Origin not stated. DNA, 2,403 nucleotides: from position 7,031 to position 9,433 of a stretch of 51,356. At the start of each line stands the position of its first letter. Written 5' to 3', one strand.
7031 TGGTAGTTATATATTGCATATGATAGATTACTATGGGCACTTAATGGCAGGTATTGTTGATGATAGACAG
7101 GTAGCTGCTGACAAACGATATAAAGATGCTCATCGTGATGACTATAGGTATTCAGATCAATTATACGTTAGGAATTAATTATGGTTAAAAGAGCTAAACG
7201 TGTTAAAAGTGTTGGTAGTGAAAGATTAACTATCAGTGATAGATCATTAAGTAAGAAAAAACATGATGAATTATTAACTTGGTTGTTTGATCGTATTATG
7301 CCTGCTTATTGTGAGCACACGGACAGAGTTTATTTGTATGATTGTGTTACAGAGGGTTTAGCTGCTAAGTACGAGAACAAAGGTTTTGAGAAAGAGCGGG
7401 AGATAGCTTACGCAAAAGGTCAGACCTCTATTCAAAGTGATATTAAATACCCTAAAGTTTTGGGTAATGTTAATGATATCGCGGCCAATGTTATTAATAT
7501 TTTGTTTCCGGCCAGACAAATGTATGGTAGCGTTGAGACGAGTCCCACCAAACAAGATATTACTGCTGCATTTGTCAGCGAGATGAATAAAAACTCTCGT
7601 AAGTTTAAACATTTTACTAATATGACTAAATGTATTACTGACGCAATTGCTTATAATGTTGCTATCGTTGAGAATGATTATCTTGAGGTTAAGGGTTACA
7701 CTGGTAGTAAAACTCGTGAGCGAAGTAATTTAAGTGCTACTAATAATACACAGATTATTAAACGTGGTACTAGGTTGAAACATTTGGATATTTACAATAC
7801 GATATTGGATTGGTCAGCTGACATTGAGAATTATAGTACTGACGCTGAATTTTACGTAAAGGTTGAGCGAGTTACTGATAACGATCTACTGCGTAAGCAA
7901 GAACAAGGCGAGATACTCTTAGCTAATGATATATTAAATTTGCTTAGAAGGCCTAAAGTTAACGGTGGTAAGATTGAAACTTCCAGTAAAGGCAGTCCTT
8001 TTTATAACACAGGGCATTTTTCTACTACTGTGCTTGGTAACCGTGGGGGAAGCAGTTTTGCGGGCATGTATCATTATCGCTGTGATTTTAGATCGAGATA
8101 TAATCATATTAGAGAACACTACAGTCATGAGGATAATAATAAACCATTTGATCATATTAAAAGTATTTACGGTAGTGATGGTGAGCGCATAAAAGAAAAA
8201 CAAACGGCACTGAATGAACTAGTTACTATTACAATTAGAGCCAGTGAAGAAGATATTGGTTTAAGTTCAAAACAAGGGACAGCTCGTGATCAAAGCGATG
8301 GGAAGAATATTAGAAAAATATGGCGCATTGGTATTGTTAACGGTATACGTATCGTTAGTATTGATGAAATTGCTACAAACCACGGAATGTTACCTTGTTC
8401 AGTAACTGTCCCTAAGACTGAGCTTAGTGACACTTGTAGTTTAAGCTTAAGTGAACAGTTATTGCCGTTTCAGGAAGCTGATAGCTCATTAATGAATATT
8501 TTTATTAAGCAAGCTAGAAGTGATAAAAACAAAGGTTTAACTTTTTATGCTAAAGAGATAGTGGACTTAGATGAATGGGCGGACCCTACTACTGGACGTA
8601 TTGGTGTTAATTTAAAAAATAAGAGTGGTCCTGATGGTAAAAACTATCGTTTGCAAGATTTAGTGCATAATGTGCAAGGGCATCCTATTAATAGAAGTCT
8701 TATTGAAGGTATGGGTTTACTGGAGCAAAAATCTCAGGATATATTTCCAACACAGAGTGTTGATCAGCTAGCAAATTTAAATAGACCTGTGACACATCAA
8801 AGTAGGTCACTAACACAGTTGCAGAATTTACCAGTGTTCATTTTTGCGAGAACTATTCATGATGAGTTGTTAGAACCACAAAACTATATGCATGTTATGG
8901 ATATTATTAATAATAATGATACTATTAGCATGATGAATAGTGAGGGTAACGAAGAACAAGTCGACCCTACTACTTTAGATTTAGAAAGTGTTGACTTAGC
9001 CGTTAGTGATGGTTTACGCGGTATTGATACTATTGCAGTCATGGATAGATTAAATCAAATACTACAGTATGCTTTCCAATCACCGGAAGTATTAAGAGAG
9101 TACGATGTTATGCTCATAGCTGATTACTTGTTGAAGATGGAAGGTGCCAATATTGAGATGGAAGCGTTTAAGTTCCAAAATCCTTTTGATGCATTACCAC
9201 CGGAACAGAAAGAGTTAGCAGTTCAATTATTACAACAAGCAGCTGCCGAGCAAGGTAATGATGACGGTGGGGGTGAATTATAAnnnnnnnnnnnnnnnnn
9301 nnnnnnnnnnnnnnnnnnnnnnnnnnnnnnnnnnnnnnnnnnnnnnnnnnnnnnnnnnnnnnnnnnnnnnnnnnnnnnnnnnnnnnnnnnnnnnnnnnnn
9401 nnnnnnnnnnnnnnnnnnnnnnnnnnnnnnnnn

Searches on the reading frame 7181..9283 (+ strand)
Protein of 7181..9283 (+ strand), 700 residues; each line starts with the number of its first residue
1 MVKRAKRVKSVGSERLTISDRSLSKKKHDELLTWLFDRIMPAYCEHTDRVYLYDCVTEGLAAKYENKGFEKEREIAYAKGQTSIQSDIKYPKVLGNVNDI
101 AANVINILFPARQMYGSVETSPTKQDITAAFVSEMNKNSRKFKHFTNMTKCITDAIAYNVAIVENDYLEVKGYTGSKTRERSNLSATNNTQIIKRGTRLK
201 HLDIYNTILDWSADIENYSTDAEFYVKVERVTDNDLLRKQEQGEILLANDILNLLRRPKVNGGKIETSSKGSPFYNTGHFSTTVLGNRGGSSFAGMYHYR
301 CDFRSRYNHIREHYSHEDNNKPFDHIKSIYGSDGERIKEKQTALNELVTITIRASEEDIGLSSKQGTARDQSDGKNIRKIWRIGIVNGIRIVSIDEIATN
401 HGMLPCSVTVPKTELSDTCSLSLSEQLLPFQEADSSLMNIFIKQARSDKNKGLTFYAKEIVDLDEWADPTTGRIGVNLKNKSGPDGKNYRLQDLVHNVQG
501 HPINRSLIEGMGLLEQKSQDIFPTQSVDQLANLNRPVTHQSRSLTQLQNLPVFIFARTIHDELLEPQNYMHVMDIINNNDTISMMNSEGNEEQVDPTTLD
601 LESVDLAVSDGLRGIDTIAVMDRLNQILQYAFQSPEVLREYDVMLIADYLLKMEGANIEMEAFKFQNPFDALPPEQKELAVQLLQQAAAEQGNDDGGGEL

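Call 12: search_protein_families(library=phrogs, proteins=[window:7181-9283:+])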
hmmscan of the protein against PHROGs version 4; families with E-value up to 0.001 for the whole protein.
window:7181-9283:+ (700 aa): 1 family
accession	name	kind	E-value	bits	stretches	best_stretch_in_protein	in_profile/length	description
phrog_15554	-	head and packaging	0.00056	19.1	0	71-227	67-222/666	portal protein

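Call 16: find_related_loci(query=window:7181-9283:+, collection=viral_contigs, flank=10000)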
Query window:7181-9283:+ (700 aa) in viral_contigs; peptide patterns used: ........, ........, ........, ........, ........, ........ (x = any residue, [..] = any of these).
12 stretches matched a pattern, but none encodes a relative of the query by tblastn (E <= 1e-3).

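Call 18: find_homologous_proteins(query=window:7181-9283:+)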
Query window:7181-9283:+ (700 aa): 13 proteins with E <= 0.001 among 7879 candidates.
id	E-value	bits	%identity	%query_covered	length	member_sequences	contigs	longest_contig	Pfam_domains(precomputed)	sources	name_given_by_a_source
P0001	0.0e+0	1582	100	100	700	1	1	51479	-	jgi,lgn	-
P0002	3.1e-283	959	62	96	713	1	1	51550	-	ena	-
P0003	9.3e-276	935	59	97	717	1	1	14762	-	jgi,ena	jgi:hypothetical protein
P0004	1.8e-195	669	47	99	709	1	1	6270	-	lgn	-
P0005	1.0e-189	650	47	95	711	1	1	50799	-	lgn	-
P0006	4.5e-189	648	47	97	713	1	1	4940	-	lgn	-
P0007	4.0e-185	635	44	96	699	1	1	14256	PF23899.2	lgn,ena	-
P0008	1.8e-182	626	45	100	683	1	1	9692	-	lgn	-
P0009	3.3e-177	609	64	59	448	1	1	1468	-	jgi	jgi:hypothetical protein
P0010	6.5e-106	374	33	94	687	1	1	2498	-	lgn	-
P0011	5.2e-90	321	29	97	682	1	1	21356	-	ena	-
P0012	3.2e-43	166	24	96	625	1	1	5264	-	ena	-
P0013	3.1e-42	163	21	96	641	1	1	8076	-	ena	-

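Call 19: find_encoding_contigs(protein=P0002, flank=10000, max_places=3)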
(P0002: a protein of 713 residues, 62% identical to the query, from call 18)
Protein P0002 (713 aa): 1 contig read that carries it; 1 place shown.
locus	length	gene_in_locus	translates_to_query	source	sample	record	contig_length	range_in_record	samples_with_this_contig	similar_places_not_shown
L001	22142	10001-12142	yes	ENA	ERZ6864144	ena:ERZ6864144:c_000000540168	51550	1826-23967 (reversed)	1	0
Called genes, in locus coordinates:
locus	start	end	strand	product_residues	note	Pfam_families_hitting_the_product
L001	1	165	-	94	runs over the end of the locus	-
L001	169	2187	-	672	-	PF01443:Viral_helicase1 (faint), PF13604:AAA_30, PF13245:AAA_19, PF18335:SH3_13, PF13538:UvrD_C_2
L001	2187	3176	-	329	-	-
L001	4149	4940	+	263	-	-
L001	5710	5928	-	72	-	-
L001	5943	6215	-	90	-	-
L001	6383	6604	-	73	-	-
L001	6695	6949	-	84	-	-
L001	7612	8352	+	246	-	-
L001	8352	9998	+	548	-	PF17289:Terminase_6C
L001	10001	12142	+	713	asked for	-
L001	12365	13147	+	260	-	-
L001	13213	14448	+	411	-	PF17236:SU10_MCP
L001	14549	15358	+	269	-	-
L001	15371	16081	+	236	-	-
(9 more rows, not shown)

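Call 20: find_encoding_contigs(protein=P0005, flank=10000, max_places=3)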
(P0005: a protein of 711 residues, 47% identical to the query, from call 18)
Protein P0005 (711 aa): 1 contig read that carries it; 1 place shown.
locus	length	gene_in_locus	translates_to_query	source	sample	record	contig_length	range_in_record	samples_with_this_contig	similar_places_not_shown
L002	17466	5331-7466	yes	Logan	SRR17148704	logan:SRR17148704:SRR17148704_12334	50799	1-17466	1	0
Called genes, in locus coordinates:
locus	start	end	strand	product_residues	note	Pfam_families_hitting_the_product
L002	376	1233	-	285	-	-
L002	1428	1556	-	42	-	-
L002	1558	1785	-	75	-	-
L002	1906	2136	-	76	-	-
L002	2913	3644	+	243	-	-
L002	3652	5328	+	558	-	-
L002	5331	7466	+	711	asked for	-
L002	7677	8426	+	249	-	-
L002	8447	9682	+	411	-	PF17236:SU10_MCP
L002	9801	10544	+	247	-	-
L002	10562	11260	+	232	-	-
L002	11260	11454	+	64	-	-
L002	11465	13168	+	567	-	-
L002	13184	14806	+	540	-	-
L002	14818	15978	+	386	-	PF03629:SASA (faint)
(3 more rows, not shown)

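Call 21: find_encoding_contigs(protein=P0003, flank=10000, max_places=3)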
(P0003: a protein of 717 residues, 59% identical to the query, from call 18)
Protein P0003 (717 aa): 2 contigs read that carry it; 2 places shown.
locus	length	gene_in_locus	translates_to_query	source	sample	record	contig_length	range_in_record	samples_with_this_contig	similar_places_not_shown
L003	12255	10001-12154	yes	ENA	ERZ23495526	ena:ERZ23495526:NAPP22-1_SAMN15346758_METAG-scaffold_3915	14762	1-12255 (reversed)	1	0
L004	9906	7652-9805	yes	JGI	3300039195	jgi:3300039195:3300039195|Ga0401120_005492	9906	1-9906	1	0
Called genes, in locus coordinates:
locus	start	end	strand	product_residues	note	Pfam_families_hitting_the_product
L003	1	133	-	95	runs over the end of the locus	-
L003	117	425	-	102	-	-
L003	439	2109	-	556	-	PF01443:Viral_helicase1 (faint), PF13245:AAA_19, PF13604:AAA_30, PF18335:SH3_13, PF13538:UvrD_C_2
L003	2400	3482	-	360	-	-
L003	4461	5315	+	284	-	-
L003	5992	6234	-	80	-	-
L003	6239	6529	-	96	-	-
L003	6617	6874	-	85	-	-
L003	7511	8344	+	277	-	-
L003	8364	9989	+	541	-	-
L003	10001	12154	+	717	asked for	-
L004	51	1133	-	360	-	-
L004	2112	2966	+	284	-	-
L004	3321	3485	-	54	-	-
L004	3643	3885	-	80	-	-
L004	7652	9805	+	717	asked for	-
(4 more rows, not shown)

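Call 44: find_related_loci(query=A5, collection=viral_contigs, flank=10000)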
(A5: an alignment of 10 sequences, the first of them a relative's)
Query A5 (700 aa) in viral_contigs; peptide patterns used: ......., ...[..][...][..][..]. (x = any residue, [..] = any of these).
115 stretches matched a pattern; 2 encode a relative of the query (tblastn E <= 1e-3); 2 distinct loci.
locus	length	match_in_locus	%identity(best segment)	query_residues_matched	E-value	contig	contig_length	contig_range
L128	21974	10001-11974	48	30-697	0e+0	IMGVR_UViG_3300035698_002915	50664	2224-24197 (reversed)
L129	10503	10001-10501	38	1-167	5e-34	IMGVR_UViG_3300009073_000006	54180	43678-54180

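Call 45: find_related_loci(query=A5, collection=metagenome_contigs, flank=10000)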
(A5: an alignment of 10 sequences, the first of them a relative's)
Query A5 (700 aa) in metagenome_contigs; peptide patterns used: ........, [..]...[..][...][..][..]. (x = any residue, [..] = any of these).
93 stretches matched a pattern; 2 encode a relative of the query (tblastn E <= 1e-3); 2 distinct loci.
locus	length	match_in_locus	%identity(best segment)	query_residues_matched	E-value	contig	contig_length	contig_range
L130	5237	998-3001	37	1-678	1e-146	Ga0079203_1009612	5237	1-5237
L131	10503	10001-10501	38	1-167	2e-34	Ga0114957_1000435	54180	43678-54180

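Call 59: find_encoding_contigs(protein=P0007, flank=10000, max_places=1)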
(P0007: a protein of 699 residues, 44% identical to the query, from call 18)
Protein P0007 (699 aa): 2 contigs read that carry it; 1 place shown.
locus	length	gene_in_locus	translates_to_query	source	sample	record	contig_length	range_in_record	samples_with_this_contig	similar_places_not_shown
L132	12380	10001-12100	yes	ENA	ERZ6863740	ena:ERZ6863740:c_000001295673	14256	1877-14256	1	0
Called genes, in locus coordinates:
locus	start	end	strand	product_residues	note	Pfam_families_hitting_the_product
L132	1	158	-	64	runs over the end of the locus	-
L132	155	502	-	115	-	-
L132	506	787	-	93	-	-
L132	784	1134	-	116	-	-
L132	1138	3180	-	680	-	PF13245:AAA_19, PF13604:AAA_30, PF01443:Viral_helicase1 (faint), PF18335:SH3_13, PF13538:UvrD_C_2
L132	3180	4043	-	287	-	-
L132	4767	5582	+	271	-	-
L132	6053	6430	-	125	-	-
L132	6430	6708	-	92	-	-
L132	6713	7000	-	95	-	-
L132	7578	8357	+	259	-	-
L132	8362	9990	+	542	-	PF17289:Terminase_6C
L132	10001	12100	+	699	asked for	PF23899:SU10_portal (weak)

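Call 60: find_encoding_contigs(protein=P0011, flank=10000, max_places=1)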
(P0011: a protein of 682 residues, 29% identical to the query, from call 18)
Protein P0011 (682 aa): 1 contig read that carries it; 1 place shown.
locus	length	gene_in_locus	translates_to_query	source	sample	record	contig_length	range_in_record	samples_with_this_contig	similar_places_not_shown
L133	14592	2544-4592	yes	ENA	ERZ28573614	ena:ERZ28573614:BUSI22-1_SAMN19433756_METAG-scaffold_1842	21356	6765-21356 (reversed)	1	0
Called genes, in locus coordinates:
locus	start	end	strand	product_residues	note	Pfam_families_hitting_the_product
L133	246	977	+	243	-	-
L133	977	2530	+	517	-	PF17289:Terminase_6C (weak)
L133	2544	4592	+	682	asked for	-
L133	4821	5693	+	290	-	-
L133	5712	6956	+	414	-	PF17236:SU10_MCP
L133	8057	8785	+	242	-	-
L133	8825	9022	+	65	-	-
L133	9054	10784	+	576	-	-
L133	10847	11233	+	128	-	-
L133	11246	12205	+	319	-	-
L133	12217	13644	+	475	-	-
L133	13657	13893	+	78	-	-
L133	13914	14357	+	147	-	-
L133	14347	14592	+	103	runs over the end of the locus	-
